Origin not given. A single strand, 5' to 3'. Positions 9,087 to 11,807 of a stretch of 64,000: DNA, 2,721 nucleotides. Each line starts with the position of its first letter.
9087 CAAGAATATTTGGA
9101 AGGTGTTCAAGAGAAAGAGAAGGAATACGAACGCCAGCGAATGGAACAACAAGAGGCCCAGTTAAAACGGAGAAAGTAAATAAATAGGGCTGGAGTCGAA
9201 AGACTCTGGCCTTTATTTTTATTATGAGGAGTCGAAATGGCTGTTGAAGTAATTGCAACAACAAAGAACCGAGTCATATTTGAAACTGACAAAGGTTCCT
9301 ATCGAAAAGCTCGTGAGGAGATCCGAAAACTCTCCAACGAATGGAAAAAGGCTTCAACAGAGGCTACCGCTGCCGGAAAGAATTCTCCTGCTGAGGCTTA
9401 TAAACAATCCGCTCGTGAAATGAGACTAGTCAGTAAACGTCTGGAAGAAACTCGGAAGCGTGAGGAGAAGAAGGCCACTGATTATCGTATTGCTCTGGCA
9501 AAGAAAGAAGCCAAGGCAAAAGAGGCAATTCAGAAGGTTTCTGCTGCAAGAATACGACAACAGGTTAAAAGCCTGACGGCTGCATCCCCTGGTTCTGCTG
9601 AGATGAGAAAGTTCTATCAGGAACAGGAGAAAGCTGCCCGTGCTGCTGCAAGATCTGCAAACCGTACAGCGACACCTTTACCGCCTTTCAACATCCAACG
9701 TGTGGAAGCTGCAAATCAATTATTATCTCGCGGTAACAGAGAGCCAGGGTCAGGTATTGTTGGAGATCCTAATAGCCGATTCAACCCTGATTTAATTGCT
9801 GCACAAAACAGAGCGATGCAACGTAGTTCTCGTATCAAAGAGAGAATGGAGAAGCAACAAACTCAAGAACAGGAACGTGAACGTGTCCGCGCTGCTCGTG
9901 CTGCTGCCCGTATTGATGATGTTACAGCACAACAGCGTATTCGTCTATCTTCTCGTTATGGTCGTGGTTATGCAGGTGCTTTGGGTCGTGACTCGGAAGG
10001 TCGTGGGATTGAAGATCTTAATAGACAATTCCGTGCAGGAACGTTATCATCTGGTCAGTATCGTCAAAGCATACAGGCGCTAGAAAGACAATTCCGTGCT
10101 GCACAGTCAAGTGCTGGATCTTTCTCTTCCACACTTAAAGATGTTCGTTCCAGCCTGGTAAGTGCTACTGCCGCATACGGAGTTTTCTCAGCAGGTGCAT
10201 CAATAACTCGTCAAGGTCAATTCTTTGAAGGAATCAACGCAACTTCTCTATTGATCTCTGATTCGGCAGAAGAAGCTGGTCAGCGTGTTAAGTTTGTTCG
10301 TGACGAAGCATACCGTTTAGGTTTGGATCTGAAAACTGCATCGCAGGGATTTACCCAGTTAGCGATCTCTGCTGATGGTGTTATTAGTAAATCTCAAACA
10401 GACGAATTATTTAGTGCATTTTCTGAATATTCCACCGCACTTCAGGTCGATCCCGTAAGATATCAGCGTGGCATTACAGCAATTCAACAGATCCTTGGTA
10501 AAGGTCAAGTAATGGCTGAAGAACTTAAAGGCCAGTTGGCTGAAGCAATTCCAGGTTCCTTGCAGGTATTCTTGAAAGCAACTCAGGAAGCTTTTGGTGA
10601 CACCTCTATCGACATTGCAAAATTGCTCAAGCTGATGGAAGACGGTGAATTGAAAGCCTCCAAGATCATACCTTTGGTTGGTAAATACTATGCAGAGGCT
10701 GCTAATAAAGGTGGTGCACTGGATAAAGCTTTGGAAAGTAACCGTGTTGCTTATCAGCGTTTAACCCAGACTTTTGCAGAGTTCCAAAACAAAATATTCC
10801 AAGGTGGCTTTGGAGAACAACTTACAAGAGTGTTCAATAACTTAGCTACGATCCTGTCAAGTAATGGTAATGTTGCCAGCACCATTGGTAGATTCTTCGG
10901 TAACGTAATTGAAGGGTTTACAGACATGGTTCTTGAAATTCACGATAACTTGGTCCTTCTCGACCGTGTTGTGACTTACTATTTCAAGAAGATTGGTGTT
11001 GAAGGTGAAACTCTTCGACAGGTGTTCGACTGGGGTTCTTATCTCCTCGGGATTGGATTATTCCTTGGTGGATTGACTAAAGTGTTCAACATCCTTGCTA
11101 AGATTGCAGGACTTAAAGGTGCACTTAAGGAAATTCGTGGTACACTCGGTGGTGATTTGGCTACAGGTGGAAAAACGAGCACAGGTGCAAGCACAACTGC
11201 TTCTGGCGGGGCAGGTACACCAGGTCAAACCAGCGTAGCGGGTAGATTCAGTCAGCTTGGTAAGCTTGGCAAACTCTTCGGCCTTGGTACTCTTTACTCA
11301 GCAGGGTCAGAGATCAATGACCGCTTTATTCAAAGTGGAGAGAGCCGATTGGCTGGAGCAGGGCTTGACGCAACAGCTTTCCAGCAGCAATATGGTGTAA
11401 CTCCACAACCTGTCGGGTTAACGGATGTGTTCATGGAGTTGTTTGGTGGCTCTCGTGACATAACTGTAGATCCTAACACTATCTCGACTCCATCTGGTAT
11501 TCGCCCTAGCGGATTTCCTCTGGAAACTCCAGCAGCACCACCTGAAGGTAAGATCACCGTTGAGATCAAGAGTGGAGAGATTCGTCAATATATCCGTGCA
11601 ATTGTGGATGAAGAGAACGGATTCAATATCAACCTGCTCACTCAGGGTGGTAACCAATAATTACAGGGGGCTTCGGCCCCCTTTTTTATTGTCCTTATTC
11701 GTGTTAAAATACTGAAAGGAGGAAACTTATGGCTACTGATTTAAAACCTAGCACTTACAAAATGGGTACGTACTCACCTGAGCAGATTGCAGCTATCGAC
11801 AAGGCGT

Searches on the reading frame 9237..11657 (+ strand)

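Call 114: search_protein_families(library=phrogs, max_evalue=0.00001, proteins=[window:9237-11657:+])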
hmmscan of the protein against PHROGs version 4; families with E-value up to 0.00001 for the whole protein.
window:9237-11657:+ (807 aa): 16 families
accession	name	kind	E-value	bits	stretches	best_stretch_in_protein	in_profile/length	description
phrog_5255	-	tail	1.8e-291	970.6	1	1-805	1-798/800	tail length tape measure protein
phrog_7817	-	unknown function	6.3e-50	171.4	1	190-566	166-546/742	-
phrog_28779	-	tail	4.8e-48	165.2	1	199-568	98-459/677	tail length tape measure protein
phrog_25927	-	tail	1.6e-42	147.1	1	299-679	159-524/625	tail length tape measure protein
phrog_36805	-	tail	5.6e-39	135.8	1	1-291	2-295/303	tail length tape measure protein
phrog_2335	-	tail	4.4e-29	102.1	1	21-563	208-724/1536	tail length tape measure protein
phrog_9766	-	tail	1.2e-26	94.9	1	304-427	222-342/342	tail length tape measure protein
phrog_23370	-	tail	1.1e-19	72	1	54-426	98-448/448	tail length tape measure protein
phrog_20644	-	tail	1e-18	68.1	1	310-541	201-426/671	tail length tape measure protein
phrog_30206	-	tail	4.4e-18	66.5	1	301-404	515-614/628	tail length tape measure protein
phrog_9807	-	tail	6.4e-17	61.3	1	234-541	248-547/1972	tail length tape measure protein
phrog_4036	-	tail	4.3e-15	56.5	1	350-666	286-595/749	tail length tape measure protein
phrog_34878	-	unknown function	6.5e-15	56.2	1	435-579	2-146/316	-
phrog_35923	-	tail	2e-14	54.5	1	307-422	227-343/347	tail length tape measure protein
phrog_1292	-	tail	4.7e-13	48.7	1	410-571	354-508/1523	tail length tape measure protein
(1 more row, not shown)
